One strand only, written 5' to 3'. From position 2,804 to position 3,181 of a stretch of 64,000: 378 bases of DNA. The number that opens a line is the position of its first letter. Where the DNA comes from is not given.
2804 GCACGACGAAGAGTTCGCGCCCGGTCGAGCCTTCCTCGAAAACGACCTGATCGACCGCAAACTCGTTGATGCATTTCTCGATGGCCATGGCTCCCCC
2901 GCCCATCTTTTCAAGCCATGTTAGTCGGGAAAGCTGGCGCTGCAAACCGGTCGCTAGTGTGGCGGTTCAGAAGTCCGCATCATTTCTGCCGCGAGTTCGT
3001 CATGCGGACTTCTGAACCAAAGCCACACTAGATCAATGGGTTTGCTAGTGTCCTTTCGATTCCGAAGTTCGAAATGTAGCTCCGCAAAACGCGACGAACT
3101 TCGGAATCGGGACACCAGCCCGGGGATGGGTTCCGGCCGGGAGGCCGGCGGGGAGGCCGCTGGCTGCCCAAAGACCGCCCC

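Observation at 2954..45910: Eight-copy CTAG-capped twin-hairpin element with fixed geometry but divergent sequence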

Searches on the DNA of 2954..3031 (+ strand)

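Call 32: build_rna_model(alignment_id=A1, structure=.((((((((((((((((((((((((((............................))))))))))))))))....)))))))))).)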
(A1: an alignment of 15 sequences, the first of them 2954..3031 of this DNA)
Model R1 built from alignment A1 (15 sequences, 86 columns); structure: as given.
model positions 77; base pairs 26; branch points 0; effective number of sequences 4.74; information 0.734 bits per position. Calibrated on 0.2 Mb of random sequence (short: E-values are rough).
structure used (alignment columns):
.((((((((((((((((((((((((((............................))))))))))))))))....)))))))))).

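Call 34: search_with_rna_model(model_id=R1, sources=[L007, L008, L009, L010, L011, L012, L013, L014, L015, L016, L017, L018, L019, L020, L021, L022, L023, L024, L025, L026, L027, L028, L029, L030, L031, L032, L033, L034, L035, L036, L037, L038, L039, L040, L041, L042, L043, L044, L045, L046, L047, L048, L049, L050, L051, L052, L053, L054, L055, L056, L057, L058, L059, L060, L061, L062, L063, L064, L065, L066, L067, L068, L069, L070, L071, L072, L073, L074, L075, L076, L077, L078, L079, L080, L081, L082, L083, L084, L085, L086, L087, L088, L089, L090, L091, L092, L093, L094, L095, L096, L097, L098, L099, L100, L101, L102, L103, L104, L105, L106], max_evalue=0.001, make_alignment=true)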
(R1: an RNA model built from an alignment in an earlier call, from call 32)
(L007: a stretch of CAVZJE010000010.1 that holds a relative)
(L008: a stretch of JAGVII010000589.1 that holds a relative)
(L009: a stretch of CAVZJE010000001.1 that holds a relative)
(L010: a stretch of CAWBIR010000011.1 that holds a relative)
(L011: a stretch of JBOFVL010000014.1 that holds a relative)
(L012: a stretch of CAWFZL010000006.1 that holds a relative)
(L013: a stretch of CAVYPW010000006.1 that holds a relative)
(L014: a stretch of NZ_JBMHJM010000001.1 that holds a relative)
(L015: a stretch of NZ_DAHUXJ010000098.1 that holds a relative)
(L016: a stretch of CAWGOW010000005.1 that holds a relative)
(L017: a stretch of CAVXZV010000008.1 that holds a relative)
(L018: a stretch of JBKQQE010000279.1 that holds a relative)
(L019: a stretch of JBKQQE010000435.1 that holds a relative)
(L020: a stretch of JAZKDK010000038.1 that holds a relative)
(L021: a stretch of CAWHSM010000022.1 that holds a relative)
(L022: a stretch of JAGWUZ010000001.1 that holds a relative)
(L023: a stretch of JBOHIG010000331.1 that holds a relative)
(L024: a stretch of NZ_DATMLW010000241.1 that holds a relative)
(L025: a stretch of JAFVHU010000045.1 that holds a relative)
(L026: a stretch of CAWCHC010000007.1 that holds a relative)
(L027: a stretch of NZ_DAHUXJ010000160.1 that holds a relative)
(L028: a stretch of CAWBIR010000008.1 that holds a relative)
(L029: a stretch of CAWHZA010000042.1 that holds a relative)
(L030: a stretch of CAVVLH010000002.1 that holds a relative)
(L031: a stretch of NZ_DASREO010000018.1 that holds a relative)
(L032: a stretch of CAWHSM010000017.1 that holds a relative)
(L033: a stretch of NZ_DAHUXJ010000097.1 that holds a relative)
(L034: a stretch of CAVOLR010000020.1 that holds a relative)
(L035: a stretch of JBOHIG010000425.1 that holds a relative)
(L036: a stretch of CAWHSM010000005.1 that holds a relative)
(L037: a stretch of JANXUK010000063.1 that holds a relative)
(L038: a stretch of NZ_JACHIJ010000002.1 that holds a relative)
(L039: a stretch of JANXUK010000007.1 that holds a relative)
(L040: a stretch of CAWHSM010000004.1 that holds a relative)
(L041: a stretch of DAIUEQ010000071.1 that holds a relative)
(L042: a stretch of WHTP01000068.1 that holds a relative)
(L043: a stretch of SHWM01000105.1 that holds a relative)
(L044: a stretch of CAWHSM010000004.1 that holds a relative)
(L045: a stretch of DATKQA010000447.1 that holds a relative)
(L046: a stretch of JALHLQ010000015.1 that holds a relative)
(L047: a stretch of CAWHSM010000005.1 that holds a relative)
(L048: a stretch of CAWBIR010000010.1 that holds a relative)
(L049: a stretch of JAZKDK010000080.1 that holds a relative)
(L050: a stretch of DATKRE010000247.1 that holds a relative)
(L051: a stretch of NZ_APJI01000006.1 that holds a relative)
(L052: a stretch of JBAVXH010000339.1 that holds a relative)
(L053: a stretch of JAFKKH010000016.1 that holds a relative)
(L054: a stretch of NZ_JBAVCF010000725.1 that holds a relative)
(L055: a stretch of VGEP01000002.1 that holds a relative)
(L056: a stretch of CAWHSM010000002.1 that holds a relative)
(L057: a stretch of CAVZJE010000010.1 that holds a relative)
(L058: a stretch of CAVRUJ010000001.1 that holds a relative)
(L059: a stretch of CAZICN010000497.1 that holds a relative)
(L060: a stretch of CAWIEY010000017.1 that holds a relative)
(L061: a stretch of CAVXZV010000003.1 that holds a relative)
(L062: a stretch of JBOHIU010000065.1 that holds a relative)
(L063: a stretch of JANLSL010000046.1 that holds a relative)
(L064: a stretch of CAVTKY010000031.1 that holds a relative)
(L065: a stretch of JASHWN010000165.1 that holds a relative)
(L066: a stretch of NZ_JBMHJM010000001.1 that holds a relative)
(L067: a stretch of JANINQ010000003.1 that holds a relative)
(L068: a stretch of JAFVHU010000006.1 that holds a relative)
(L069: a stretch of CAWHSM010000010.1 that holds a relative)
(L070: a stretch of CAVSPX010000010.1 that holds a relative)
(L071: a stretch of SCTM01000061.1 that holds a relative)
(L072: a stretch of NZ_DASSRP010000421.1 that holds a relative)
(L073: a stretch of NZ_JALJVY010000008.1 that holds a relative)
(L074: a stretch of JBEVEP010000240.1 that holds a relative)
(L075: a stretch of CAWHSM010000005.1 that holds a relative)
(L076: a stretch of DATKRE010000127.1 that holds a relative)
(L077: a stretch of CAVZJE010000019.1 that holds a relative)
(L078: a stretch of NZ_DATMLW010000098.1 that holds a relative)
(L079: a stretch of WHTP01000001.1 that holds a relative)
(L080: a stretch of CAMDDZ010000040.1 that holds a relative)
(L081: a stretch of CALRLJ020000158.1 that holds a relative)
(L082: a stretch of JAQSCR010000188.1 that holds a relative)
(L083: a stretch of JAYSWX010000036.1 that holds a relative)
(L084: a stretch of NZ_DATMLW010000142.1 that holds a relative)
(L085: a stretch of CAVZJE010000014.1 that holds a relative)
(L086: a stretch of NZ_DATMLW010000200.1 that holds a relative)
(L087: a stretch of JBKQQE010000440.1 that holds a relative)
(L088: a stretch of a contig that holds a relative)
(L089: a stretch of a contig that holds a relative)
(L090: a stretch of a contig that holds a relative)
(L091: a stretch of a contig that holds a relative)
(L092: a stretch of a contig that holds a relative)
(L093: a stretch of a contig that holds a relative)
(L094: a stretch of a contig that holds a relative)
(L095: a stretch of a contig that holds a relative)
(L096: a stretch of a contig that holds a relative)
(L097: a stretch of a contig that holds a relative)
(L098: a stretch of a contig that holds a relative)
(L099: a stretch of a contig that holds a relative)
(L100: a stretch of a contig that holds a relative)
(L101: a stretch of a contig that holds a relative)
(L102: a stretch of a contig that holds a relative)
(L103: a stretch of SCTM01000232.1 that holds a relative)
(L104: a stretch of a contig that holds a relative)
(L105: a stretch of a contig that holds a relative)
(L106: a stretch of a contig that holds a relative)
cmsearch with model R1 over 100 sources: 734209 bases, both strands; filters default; matches with E-value up to 0.001: 463.
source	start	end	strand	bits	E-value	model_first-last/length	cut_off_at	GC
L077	5248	5324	+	92.3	7.4e-21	1-77/77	no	0.47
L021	7736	7811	+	91.1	1.5e-20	1-77/77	no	0.51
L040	6563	6638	-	91.1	1.5e-20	1-77/77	no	0.51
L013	4585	4660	-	90.2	2.7e-20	1-77/77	no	0.5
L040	2642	2717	-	89.9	3.1e-20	1-77/77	no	0.53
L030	5240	5315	+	89.3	4.6e-20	1-77/77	no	0.53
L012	2023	2098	-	89.2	5e-20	1-77/77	no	0.5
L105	5036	5111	-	88.6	7e-20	1-77/77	no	0.53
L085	3090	3165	-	88.1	9.5e-20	1-77/77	no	0.47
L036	4212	4287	+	87.6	1.3e-19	1-77/77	no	0.51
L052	2122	2197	+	87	1.9e-19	1-77/77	no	0.51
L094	1385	1460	+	86.9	2e-19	1-77/77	no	0.51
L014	2323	2397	-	86.8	2.1e-19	1-77/77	no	0.47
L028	287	362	-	86.7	2.2e-19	1-77/77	no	0.47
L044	4220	4295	+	86.7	2.2e-19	1-77/77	no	0.51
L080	4467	4544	+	86.5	2.5e-19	1-77/77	no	0.6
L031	5776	5851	+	86.5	2.5e-19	1-77/77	no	0.45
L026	475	550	+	85.8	3.8e-19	1-77/77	no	0.51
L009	6819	6895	-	85.8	3.8e-19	1-77/77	no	0.45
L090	2501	2576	-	85.6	4.3e-19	1-77/77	no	0.45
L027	1723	1799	+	85.5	4.7e-19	1-77/77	no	0.47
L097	5768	5842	+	85.5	4.7e-19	1-77/77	no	0.47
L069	1318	1393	+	84.7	7.5e-19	1-77/77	no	0.46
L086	6332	6407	+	84.5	8.5e-19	1-77/77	no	0.49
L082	1865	1943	-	84.3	9.3e-19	1-77/77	no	0.52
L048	2431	2509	+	84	1.2e-18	1-77/77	no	0.49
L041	333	411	+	83.9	1.2e-18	1-77/77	no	0.56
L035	7522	7600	+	83.9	1.2e-18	1-77/77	no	0.51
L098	3373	3450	-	83.9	1.2e-18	1-77/77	no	0.53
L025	1159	1234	-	83.7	1.4e-18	1-77/77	no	0.46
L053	1679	1754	+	83.7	1.4e-18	1-77/77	no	0.49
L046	2413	2488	+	83.6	1.4e-18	1-77/77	no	0.5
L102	5485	5563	+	83.6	1.4e-18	1-77/77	no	0.48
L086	6421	6499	-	83.6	1.5e-18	1-77/77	no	0.46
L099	5425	5500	-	83.6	1.5e-18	1-77/77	no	0.51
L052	2211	2289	-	83.4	1.7e-18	1-77/77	no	0.58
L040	2551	2628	+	83.3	1.7e-18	1-77/77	no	0.54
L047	1361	1438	-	83.3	1.7e-18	1-77/77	no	0.54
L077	5338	5415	-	83.3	1.7e-18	1-77/77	no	0.54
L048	2523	2598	-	83.3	1.7e-18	1-77/77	no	0.5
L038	3097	3174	+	83.3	1.7e-18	1-77/77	no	0.51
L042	3760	3835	-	82.8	2.5e-18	1-77/77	no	0.49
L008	244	320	+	82.7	2.5e-18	1-77/77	no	0.44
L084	2979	3054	+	82.4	3e-18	1-77/77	no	0.5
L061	2839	2915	-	82.4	3.1e-18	1-77/77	no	0.49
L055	327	405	-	82.3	3.1e-18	1-77/77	no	0.54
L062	83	158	-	82.3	3.2e-18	1-77/77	no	0.45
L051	4194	4270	+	82.2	3.4e-18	1-77/77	no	0.47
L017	4148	4224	-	82.2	3.4e-18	1-77/77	no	0.47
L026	2967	3042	-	82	3.8e-18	1-77/77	no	0.45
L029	1691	1769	+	81.8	4.3e-18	1-77/77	no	0.56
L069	1407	1485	-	81.5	5.4e-18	1-77/77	no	0.52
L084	3068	3143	+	81.3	5.8e-18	1-77/77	no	0.49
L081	7622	7697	-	81.3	6.1e-18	1-77/77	no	0.47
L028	964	1042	+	81.1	6.7e-18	1-77/77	no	0.54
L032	2067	2145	-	81.1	6.8e-18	1-77/77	no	0.52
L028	1986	2063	-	81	7.3e-18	1-77/77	no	0.45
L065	492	567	+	80.9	7.4e-18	1-77/77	no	0.5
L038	3188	3264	-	80.9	7.7e-18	1-77/77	no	0.47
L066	5622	5700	-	80.8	8.1e-18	1-77/77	no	0.52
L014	2233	2309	-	80.5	9.6e-18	1-77/77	no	0.51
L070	3229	3308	-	80.5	9.8e-18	1-77/77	no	0.5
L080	4558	4633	-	80.3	1.1e-17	1-77/77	no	0.46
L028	1056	1132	-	80.2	1.1e-17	1-77/77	no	0.57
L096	7832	7907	-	80.2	1.1e-17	1-77/77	no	0.47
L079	6287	6363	+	79.8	1.4e-17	1-77/77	no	0.48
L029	1782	1859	-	79.7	1.6e-17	1-77/77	no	0.49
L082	1777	1851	+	79.7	1.6e-17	1-77/77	no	0.48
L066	5534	5608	+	79.6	1.7e-17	1-77/77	no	0.49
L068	7315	7389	+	79.6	1.7e-17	1-77/77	no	0.49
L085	1935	2013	+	79.6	1.7e-17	1-77/77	no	0.46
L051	5252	5327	-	79.5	1.8e-17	1-77/77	no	0.46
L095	6828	6905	-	79.5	1.8e-17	1-77/77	no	0.54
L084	3232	3309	-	79.5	1.8e-17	1-77/77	no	0.5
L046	2502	2577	-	79.4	1.9e-17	1-77/77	no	0.5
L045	2107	2183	-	79.4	1.9e-17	1-77/77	no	0.49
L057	490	565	+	79.4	1.9e-17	1-77/77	no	0.47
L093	707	783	+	79.3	2.1e-17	1-77/77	no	0.48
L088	15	92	+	79.2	2.2e-17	1-77/77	no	0.53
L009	7898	7974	+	79.1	2.3e-17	1-77/77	no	0.44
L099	5334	5411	+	78.9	2.6e-17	1-77/77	no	0.51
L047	1435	1513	+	78.8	2.7e-17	1-77/77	no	0.46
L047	1527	1601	-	78.7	2.9e-17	1-77/77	no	0.49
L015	7472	7546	+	78.7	2.9e-17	1-77/77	no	0.48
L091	6079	6154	-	78.6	3e-17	1-77/77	no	0.47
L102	5577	5652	-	78.5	3.3e-17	1-77/77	no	0.47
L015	316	393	-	78.4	3.4e-17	1-77/77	no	0.45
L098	3284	3359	+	78.4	3.6e-17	1-77/77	no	0.5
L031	5866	5944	-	78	4.5e-17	1-77/77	no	0.48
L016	3767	3842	+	77.8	4.9e-17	1-77/77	no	0.53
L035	7614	7689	-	77.7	5.2e-17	1-77/77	no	0.46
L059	2143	2219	+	77.7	5.3e-17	1-77/77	no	0.53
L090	2410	2487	+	77.6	5.5e-17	1-77/77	no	0.53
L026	2877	2953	+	77.6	5.6e-17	1-77/77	no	0.55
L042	3668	3746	+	77.6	5.7e-17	1-77/77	no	0.48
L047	1272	1347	+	77.4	6.4e-17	1-77/77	no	0.53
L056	3320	3395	+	77.4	6.4e-17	1-77/77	no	0.53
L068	7402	7477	-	77.4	6.5e-17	1-77/77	no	0.46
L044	4474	4551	-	77.3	6.9e-17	1-77/77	no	0.53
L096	7740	7818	+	77.3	7e-17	1-77/77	no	0.46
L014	2141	2219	+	77.2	7.1e-17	1-77/77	no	0.47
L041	424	499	-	77.1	7.5e-17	1-77/77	no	0.47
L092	5100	5175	-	77.1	7.5e-17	1-77/77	no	0.49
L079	6377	6455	-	77.1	7.6e-17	1-77/77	no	0.48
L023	12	87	-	77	8e-17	1-77/77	no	0.47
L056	3409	3486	-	76.9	8.8e-17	1-77/77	no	0.53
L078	3814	3891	+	76.8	9.2e-17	1-77/77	no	0.56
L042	7802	7877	-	76.7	9.5e-17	1-77/77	no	0.5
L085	2998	3076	+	76.7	9.6e-17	1-77/77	no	0.48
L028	1897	1972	+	76.7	9.6e-17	1-77/77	no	0.55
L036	4301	4378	-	76.2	1.3e-16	1-77/77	no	0.54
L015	4931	5008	-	76.1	1.4e-16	1-77/77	no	0.47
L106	252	330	-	76.1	1.4e-16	1-77/77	no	0.51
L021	7825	7903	-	75.5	2e-16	1-77/77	no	0.52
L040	6471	6549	+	75.5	2e-16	1-77/77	no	0.52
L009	6724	6804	+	75.5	2.1e-16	1-77/77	no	0.53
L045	2015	2093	+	75.5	2.1e-16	1-77/77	no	0.54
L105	4944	5021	+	75.4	2.2e-16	1-77/77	no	0.55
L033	2697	2774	+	75.4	2.2e-16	1-77/77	no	0.45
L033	2789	2863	-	75.2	2.4e-16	1-77/77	no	0.47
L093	797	875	-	75.2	2.4e-16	1-77/77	no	0.52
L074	1930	2006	-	75.2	2.5e-16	1-77/77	no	0.47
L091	5988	6065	+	75.1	2.5e-16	1-77/77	no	0.5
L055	238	313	+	75.1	2.6e-16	1-77/77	no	0.5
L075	4460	4531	+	74.6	3.6e-16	1-77/77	no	0.5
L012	6798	6877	+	74.4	3.9e-16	1-77/77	no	0.51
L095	6737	6813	+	74.3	4.3e-16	1-77/77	no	0.45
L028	196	273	+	74.2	4.4e-16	1-77/77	no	0.55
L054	434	511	-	74.1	4.7e-16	1-77/77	no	0.54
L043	2553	2630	+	74.1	4.8e-16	1-77/77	no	0.49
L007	5956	6030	+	73.9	5.5e-16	1-77/77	no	0.52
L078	6543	6620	-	73.8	5.9e-16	1-77/77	no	0.5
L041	5109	5187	-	73.7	5.9e-16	1-77/77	no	0.54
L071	6132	6210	+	73.7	6.2e-16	1-77/77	no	0.49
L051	5159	5237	+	73.6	6.4e-16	1-77/77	no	0.56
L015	4845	4918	+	73.5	7e-16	1-77/77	no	0.47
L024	1712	1790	+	73.4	7.2e-16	1-77/77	no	0.53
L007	6044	6121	-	73.4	7.3e-16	1-77/77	no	0.5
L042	2187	2265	-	73.4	7.3e-16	1-77/77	no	0.54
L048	5821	5899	-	72.8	1e-15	1-77/77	no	0.49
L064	7652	7729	+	72.8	1.1e-15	1-77/77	no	0.42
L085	2027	2102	-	72.7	1.1e-15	1-77/77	no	0.47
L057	579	656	-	72.7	1.1e-15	1-77/77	no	0.45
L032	1978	2053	+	72.6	1.2e-15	1-77/77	no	0.5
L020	2591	2669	+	72.6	1.2e-15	1-77/77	no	0.48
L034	4175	4249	+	72.5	1.2e-15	1-77/77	no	0.59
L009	6604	6681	-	72.5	1.2e-15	1-77/77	no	0.47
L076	247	323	-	72.5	1.3e-15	1-77/77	no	0.45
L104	3687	3762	+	72.4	1.4e-15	1-77/77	no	0.53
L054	346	420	+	72.2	1.5e-15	1-77/77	no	0.52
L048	5730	5806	+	72.1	1.6e-15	1-77/77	no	0.53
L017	4056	4134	+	71.9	1.8e-15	1-77/77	no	0.48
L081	7532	7608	+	71.8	1.9e-15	1-77/77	no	0.58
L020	2681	2756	-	71.7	2e-15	1-77/77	no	0.51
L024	1804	1879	-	71.5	2.3e-15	1-77/77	no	0.57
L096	332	407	+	71.5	2.4e-15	1-77/77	no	0.47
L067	5737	5812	+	71.4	2.5e-15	1-77/77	no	0.47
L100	1847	1923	-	71.2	2.8e-15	1-77/77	no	0.49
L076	156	234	+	71.2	2.9e-15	1-77/77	no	0.48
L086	5179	5254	+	70.9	3.4e-15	1-77/77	no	0.53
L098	3447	3523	+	70.8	3.6e-15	1-77/77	no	0.45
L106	161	238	+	70.7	3.7e-15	1-77/77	no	0.51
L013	4796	4871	-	70.7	3.7e-15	1-77/77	no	0.53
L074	1838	1916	+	70.6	4.1e-15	1-77/77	no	0.44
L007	1186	1261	-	70.5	4.2e-15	1-77/77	no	0.53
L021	7900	7978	+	70.3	4.9e-15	1-77/77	no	0.51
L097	5856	5934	-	70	5.7e-15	1-77/77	no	0.51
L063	1527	1603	-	70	5.8e-15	1-77/77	no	0.44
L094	1474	1552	-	69.7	6.9e-15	1-77/77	no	0.52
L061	2747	2825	+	69.6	7.4e-15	1-77/77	no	0.49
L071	6224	6296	-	68.5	1.4e-14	1-77/77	no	0.48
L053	1767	1845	-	68.3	1.6e-14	1-77/77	no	0.56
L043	2644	2720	-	68.3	1.6e-14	1-77/77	no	0.48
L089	4854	4931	-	68.3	1.7e-14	1-77/77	no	0.45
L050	5825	5903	-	68.1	1.8e-14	1-77/77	no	0.52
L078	6452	6529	+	68.1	1.9e-14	1-77/77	no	0.55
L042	2099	2173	+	67.9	2.1e-14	1-77/77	no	0.51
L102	6501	6576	+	67.9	2.1e-14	1-77/77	no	0.55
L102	7812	7889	+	67.8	2.3e-14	1-77/77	no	0.59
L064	7743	7818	-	67.4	2.8e-14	1-77/77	no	0.47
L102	6589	6664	-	67.4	2.9e-14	1-77/77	no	0.45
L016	3855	3932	-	67.4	2.9e-14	1-77/77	no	0.54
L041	5021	5096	+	67.2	3.2e-14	1-77/77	no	0.49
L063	1435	1513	+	67.1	3.3e-14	1-77/77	no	0.52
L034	4264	4341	-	67.1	3.3e-14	1-77/77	no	0.51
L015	227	301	+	67.1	3.4e-14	1-77/77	no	0.55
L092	5009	5086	+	66.7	4.2e-14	1-77/77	no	0.58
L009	6516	6590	+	66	6.5e-14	1-77/77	no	0.55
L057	667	739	-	65.9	6.8e-14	1-77/77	no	0.53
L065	580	656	-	65.7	7.7e-14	1-77/77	no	0.6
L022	7173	7251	-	65.7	8.1e-14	1-77/77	no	0.44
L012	1932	2009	+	65.6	8.4e-14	1-77/77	no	0.56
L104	3775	3849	-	65.5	9e-14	1-77/77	no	0.59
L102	7903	7976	-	65.3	1e-13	1-77/77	no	0.5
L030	5330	5406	-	65.2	1.1e-13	1-77/77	no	0.52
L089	4761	4840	+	65.2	1.1e-13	1-77/77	no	0.5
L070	3140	3216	+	65.1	1.1e-13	1-77/77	no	0.44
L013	4494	4571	+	65.1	1.2e-13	1-77/77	no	0.56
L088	106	181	-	64.8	1.4e-13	1-77/77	no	0.53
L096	421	499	-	64.8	1.4e-13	1-77/77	no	0.48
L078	3906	3980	-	64.3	1.9e-13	1-77/77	no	0.49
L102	5414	5488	-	64.1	2.1e-13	1-77/77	no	0.55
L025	7406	7481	-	64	2.2e-13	1-77/77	no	0.49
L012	6890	6965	-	63.8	2.6e-13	1-77/77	no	0.54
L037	7129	7207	-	63.5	3e-13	1-77/77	no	0.44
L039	3994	4072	+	63.5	3e-13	1-77/77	no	0.44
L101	5127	5202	+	63.4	3.2e-13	1-77/77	no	0.53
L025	7318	7394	+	62.6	5.1e-13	1-77/77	no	0.56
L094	372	447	-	62.6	5.2e-13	1-77/77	no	0.54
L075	4460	4531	-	62.4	5.9e-13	1-77/77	no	0.5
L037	510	588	-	61.8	8.7e-13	1-77/77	no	0.43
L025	1072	1146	+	61.5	1e-12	1-77/77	no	0.56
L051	4284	4357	-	60.8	1.5e-12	1-77/77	no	0.57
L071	6224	6296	+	60.1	2.4e-12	1-77/77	no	0.48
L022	7083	7160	+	58.6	5.9e-12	1-77/77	no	0.58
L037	7039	7116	+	58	8.5e-12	1-77/77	no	0.51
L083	1032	1109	-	56.7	1.9e-11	1-77/77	no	0.41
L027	1813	1885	-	56.5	2.1e-11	1-77/77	no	0.48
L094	209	286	+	56.3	2.4e-11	1-77/77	no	0.49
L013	4703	4782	+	55.7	3.6e-11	1-77/77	no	0.5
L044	4309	4388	+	55.1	5.1e-11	1-77/77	no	0.47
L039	4085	4162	-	54.6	6.8e-11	1-77/77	no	0.51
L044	4407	4472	-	54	9.7e-11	6-72/77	no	0.5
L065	580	656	+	53.8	1.1e-10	1-77/77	no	0.6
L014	2323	2397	+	53.6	1.3e-10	1-77/77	no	0.47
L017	4148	4224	+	53.5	1.4e-10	1-77/77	no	0.47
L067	5827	5900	-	53.4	1.4e-10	1-77/77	no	0.59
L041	333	411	-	53.4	1.4e-10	1-77/77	no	0.56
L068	7402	7477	+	53.1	1.7e-10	1-77/77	no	0.46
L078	6645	6720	-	53.1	1.7e-10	1-77/77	no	0.46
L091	5988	6065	-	52.9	2e-10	1-77/77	no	0.5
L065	492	567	-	52.8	2.1e-10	1-77/77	no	0.5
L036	4212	4287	-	52.7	2.2e-10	1-77/77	no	0.51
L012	2023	2098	+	52.6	2.3e-10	1-77/77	no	0.5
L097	5768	5842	-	52.2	2.9e-10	1-77/77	no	0.47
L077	5248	5324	-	52.2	3e-10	1-77/77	no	0.47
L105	5036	5111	+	52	3.4e-10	1-77/77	no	0.53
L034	4175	4249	-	51.9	3.5e-10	1-77/77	no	0.59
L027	1723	1799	-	51.8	3.9e-10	1-77/77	no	0.47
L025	1159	1234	+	51.8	3.9e-10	1-77/77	no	0.46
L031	5866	5944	+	51.6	4.3e-10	1-77/77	no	0.48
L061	2839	2915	+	51.5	4.4e-10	1-77/77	no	0.49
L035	7522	7600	-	51.3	5.2e-10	1-77/77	no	0.51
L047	1527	1601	+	51.2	5.5e-10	1-77/77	no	0.49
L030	5240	5315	-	51.2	5.6e-10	1-77/77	no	0.53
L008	333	405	-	51.1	5.9e-10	1-77/77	no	0.56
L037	418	495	+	50.9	6.4e-10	1-77/77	no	0.47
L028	964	1042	-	50.9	6.7e-10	1-77/77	no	0.54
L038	3188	3264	+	50.9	6.7e-10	1-77/77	no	0.47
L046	2413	2488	-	50.7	7.3e-10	1-77/77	no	0.5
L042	2187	2265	+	50.7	7.4e-10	1-77/77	no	0.54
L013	4585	4660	+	50.6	7.7e-10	1-77/77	no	0.5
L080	4467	4544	-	50.5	8.1e-10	1-77/77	no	0.6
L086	6421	6499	+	50.5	8.3e-10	1-77/77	no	0.46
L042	2099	2173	-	50.4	9.1e-10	1-77/77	no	0.51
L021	7736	7811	-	50.3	9.2e-10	1-77/77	no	0.51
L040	6563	6638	+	50.3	9.2e-10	1-77/77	no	0.51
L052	2211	2289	+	50.3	9.6e-10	1-77/77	no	0.58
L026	564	641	-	50.3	9.7e-10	1-77/77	no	0.5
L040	2642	2717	+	50.2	1e-09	1-77/77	no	0.53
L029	1691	1769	-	50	1.1e-09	1-77/77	no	0.56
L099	5425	5500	+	49.8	1.3e-09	1-77/77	no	0.51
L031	5776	5851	-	49.6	1.4e-09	1-77/77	no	0.45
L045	2107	2183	+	49.6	1.4e-09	1-77/77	no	0.49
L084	3232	3309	+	49.6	1.5e-09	1-77/77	no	0.5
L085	1935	2013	-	49.5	1.6e-09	1-77/77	no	0.46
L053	1679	1754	-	49.3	1.7e-09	1-77/77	no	0.49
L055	327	405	+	49.2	1.8e-09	1-77/77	no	0.54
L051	5252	5327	+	49.2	1.8e-09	1-77/77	no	0.46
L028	1986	2063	+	49.1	1.9e-09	1-77/77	no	0.45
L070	3229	3308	+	49.1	2e-09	1-77/77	no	0.5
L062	1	70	+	48.9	2.2e-09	9-77/77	5'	0.49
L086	6332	6407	-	48.9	2.3e-09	1-77/77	no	0.49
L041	424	499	+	48.8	2.3e-09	1-77/77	no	0.47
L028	287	362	+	48.8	2.3e-09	1-77/77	no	0.47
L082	1777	1851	-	48.8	2.4e-09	1-77/77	no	0.48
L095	6737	6813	-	48.7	2.5e-09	1-77/77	no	0.45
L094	1385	1460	-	48.7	2.5e-09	1-77/77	no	0.51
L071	6132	6210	-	48.6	2.6e-09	1-77/77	no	0.49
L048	2431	2509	-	48.5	2.8e-09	1-77/77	no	0.49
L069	1318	1393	-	48.4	2.9e-09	1-77/77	no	0.46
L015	4931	5008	+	48.4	3e-09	1-77/77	no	0.47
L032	2067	2145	+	48.3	3.2e-09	1-77/77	no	0.52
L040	2551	2628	-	48.2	3.4e-09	1-77/77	no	0.54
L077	5338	5415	+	48.2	3.4e-09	1-77/77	no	0.54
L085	3090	3165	+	48.1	3.6e-09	1-77/77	no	0.47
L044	4220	4295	-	48.1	3.6e-09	1-77/77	no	0.51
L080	4558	4633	+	48.1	3.7e-09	1-77/77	no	0.46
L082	1865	1943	+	48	3.7e-09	1-77/77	no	0.52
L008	244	320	-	47.9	4e-09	1-77/77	no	0.44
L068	7315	7389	-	47.8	4.3e-09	1-77/77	no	0.49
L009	6516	6590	-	47.7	4.5e-09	1-77/77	no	0.55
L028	1897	1972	-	47.7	4.5e-09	1-77/77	no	0.55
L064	7743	7818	+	47.7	4.6e-09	1-77/77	no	0.47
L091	6079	6154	+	47.7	4.7e-09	1-77/77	no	0.47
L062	83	158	+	47.6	5e-09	1-77/77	no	0.45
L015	316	393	+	47.5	5e-09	1-77/77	no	0.45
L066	5534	5608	-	47.5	5.1e-09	1-77/77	no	0.49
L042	3760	3835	+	47.5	5.1e-09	1-77/77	no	0.49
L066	5622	5700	+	47.5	5.2e-09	1-77/77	no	0.52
(163 more, lower-scoring)

Alignment A2: 150 matches aligned to the model, 85 columns, each read 5' to 3' on its own strand. Consensus structure (alignment columns), stored with it:
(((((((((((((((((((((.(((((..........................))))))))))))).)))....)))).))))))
